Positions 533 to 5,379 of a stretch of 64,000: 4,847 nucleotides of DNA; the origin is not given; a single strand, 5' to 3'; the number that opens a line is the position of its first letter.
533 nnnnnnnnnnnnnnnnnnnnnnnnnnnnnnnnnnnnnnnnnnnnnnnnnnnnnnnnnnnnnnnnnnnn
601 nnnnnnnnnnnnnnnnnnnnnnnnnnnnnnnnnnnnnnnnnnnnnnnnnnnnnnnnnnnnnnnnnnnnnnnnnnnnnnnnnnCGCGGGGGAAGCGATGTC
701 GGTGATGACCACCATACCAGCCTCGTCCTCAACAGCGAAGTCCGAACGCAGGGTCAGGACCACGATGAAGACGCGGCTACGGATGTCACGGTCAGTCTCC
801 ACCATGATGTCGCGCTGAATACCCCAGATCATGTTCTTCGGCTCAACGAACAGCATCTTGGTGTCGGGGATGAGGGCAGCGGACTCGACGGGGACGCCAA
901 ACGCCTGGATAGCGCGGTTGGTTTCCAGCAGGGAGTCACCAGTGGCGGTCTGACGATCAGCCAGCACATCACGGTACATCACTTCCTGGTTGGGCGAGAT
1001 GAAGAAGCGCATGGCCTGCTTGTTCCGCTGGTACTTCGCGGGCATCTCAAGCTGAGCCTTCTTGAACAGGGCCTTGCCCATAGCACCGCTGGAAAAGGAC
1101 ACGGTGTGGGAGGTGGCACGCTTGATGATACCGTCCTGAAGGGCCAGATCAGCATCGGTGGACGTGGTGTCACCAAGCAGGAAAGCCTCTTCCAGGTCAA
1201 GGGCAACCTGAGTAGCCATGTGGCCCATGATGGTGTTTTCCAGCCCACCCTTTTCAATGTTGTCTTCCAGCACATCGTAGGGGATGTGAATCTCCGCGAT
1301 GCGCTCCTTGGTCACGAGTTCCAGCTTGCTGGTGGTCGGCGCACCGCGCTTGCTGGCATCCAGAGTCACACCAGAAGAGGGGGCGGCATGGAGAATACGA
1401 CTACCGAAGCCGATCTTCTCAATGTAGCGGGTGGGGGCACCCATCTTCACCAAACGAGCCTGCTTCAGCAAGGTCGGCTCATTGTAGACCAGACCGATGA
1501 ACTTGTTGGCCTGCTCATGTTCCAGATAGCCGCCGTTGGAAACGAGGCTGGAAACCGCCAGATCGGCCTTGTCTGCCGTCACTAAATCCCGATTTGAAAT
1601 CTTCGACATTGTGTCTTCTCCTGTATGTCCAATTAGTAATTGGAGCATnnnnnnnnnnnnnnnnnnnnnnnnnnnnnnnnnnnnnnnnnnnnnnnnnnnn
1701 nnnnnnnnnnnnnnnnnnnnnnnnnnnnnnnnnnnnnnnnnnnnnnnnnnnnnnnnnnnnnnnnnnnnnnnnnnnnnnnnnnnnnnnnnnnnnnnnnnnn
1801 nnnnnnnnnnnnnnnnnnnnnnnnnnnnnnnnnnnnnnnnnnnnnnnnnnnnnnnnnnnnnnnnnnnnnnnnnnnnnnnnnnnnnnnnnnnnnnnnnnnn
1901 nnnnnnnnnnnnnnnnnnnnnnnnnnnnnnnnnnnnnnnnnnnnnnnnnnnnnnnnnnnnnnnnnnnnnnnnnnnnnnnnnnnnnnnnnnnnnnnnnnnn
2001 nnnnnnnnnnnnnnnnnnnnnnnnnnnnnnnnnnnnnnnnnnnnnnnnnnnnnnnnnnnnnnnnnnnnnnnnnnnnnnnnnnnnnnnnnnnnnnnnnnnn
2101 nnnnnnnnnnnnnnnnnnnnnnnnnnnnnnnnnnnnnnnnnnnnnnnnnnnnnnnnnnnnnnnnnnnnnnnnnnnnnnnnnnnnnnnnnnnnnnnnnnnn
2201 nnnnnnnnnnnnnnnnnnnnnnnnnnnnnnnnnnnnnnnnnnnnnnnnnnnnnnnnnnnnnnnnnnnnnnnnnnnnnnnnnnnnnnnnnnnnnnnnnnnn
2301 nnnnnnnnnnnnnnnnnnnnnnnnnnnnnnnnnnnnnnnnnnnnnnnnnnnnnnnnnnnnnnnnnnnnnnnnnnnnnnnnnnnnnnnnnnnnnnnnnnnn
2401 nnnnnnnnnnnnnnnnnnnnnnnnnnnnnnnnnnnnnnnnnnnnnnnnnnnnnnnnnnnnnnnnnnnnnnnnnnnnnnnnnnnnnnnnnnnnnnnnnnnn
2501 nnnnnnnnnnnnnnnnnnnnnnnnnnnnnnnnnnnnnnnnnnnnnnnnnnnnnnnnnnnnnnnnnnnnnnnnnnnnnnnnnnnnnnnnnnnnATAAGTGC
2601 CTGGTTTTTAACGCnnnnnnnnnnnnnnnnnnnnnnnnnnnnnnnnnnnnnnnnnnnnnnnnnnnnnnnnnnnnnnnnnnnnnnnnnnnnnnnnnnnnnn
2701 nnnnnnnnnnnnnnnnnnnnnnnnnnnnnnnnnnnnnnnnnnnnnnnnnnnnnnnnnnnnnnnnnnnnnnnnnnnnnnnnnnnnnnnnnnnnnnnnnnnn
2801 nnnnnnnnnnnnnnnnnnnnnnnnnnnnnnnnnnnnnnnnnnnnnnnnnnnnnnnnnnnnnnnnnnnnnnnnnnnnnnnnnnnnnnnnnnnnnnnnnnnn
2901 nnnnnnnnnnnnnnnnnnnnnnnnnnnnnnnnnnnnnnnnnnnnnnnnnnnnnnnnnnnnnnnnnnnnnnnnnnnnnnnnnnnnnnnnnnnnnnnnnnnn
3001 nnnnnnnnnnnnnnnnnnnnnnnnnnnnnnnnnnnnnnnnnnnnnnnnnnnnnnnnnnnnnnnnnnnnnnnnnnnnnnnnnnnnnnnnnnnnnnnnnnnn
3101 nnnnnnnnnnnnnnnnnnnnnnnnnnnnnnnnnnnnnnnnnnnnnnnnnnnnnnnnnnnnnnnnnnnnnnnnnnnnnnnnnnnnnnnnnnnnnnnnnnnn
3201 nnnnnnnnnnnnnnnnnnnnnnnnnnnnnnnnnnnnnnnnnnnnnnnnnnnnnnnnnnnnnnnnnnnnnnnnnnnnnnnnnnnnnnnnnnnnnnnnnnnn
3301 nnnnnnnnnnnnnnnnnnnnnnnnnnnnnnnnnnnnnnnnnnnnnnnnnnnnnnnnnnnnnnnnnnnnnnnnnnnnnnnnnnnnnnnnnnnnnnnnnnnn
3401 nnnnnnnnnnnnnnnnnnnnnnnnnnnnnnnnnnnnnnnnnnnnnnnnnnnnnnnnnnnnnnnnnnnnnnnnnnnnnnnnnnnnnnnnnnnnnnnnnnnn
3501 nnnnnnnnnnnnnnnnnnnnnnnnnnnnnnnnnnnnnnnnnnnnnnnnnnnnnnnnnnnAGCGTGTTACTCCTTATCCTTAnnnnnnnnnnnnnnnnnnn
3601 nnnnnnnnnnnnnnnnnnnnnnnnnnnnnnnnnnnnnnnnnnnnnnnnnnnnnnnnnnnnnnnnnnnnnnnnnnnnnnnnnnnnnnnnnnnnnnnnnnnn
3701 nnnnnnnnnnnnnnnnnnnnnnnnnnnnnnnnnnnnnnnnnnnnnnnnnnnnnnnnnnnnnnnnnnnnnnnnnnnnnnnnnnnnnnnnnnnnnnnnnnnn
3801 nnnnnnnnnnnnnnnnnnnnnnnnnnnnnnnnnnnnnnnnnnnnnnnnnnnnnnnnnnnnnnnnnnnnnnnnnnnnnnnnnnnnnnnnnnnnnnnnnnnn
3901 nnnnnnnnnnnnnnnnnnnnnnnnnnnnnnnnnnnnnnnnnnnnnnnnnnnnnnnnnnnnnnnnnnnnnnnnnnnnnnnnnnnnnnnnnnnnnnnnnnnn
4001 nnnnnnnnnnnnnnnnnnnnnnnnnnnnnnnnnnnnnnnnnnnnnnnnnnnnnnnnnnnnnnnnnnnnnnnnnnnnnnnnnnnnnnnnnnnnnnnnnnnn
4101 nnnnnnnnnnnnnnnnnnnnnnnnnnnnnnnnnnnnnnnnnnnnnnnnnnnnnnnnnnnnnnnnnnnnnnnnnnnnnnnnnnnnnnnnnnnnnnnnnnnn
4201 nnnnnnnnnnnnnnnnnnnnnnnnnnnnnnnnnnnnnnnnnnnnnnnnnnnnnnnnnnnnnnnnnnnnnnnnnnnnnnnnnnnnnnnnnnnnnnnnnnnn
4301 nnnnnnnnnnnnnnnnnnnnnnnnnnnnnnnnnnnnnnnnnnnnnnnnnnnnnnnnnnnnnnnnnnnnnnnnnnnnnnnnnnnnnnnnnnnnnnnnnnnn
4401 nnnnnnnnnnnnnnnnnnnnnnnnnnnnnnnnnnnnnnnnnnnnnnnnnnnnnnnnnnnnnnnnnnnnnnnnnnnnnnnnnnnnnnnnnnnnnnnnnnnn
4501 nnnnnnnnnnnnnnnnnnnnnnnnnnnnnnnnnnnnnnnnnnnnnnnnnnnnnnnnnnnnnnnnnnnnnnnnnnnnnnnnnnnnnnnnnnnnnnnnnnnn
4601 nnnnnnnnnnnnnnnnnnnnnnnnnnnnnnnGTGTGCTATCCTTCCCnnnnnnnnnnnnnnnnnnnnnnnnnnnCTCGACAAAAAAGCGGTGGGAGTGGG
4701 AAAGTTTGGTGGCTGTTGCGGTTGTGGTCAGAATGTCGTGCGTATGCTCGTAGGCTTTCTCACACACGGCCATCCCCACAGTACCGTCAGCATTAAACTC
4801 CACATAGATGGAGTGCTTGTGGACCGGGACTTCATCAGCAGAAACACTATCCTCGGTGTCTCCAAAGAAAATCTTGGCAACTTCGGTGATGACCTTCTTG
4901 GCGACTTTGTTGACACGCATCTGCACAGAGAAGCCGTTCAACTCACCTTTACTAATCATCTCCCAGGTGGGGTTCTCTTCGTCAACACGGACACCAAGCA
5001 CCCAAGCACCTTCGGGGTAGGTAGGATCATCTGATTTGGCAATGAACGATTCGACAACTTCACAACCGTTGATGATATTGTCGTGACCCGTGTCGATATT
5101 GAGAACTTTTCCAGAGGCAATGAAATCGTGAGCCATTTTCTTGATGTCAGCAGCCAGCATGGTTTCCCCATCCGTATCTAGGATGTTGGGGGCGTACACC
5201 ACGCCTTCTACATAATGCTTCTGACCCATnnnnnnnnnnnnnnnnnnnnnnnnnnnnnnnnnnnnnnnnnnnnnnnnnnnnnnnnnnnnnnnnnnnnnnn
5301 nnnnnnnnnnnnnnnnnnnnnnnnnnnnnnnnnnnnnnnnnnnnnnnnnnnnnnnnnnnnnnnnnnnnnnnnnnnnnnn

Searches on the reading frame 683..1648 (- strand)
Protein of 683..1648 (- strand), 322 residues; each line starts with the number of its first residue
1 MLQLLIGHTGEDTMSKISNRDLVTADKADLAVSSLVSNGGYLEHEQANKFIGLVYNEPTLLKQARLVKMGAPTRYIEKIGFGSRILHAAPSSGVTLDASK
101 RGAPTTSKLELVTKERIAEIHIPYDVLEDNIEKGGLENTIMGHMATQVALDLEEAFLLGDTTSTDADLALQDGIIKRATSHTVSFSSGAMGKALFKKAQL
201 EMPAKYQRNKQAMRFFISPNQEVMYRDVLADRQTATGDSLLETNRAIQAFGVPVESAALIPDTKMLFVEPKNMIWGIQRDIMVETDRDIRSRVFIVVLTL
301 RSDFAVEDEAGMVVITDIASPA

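Call 14: search_protein_families(library=pfam, proteins=[window:683-1648:-], max_evalue=0.01)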
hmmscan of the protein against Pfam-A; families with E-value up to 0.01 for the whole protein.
window:683-1648:- (322 aa): 1 family
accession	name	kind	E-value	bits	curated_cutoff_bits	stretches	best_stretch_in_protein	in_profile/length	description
PF05065.19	Phage_capsid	-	2.5e-07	30.8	24.2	1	45-316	8-279/280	Phage capsid family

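Call 51: search_dna_similar(query=window:683-1648:-, collection=phages, mode=protein, max_rows=15)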
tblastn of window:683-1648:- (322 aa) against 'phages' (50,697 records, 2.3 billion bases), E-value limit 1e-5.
Records with a match: 234; places in all: 236; records where one place covers at least 80% of the query: 217.
Best place of each record, by identity: <60% 234.
By first word of the organism name: Streptomyces 127; Vibrio 33; Pseudomonas 12; Clostridium 10; Rhodococcus 9; Bacillus 7; Rhizobium 6; Rhodobacter 5; Methanobacterium 5; Stenotrophomonas 4; and 9 more.
By host as written in the record: Streptomyces griseus ATCC 10137 52; Streptomyces lividans JI 1326 29; - 14; Streptomyces viridochromogenes DSM40736 12; Streptomyces sanglieri UNT16F27A 9; Clostridium perfringens 7; Streptomyces mirabilis NRRL B-2400 7; Streptomyces griseofuscus ATCC 23916 7; and 57 more.
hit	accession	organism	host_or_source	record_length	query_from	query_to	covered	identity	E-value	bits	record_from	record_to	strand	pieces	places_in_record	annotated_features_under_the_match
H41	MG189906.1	Stenotrophomonas phage vB_SmaS_DLP_5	Stenotrophomonas maltophilia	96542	3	322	99%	45.4%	7e-75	255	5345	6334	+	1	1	major capsid protein | hypothetical protein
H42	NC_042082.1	Stenotrophomonas phage vB_SmaS_DLP_5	Stenotrophomonas maltophilia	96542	3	322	99%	45.4%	7e-75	255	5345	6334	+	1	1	virion structural protein | hypothetical protein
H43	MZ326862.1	Stenotrophomonas phage Summit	Stenotrophomonas maltophilia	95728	15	318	94%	47.0%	9e-71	243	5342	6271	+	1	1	major capsid protein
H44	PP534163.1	Vibrio phage vB_VneS_J26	Vibrio neocaledonicus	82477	10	320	97%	44.7%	1e-80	272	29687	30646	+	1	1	major capsid protein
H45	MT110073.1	Stenotrophomonas phage vB_SmaS_DLP_3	Stenotrophomonas maltophilia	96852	3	318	98%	43.7%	2e-68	236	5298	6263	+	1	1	major capsid protein | hypothetical protein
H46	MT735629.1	Vibrio phage vB_ValS_PJ32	Vibrio alginolyticus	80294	27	320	91%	46.9%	1e-82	277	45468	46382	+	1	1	major capsid protein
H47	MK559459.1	Vibrio phage vB_VcaS_HC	Vibrio campbellii 20150730018-1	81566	4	320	98%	43.3%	6e-80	270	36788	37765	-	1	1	major capsid protein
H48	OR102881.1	Vibrio phage vB_VhaS-MS03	Vibrio harveyi KCTC12724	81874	4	320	98%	43.3%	6e-80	270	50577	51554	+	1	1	hypothetical protein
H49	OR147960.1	Vibrio phage vB_VhaS_R21Y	Vibrio harveyi BVH1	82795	4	320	98%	43.3%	6e-80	270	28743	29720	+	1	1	major capsid protein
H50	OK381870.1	Vibrio phage D4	Vibrio harveyi strain VH2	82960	4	320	98%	43.3%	6e-80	270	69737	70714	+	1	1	major capsid protein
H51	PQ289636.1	Vibrio phage vB_VhaS_R30Z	Vibrio harveyi BYK0632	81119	10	320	97%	44.1%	9e-80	270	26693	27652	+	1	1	hypothetical protein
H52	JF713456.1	Vibrio phage 1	Vibrio harveyi 1114GL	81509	10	320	97%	44.1%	9e-80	270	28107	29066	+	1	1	VHS1053 protein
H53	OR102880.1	Vibrio phage vB_VhaS-MS01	Vibrio harveyi KCTC12724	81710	10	320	97%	44.1%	9e-80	270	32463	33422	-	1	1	major capsid protein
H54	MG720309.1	Vibrio phage Ares1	Vibrio alginolyticus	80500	27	320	91%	45.9%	6e-80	270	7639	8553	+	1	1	major capsid protein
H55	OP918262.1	Vibrio phage LV6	Vibrio harveyi LV6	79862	10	318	96%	43.6%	3e-70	242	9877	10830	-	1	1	major capsid protein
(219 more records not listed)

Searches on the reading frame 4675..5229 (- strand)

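Call 17: search_protein_families(library=pfam, proteins=[window:4675-5229:-], max_evalue=0.01)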
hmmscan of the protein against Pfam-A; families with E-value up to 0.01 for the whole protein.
window:4675-5229:- (185 aa): 1 family
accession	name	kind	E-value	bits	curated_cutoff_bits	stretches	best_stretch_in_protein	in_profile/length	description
PF14550.11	Peptidase_S78_2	-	6.8e-18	65.3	24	1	4-105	12-121/126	Putative phage serine protease XkdF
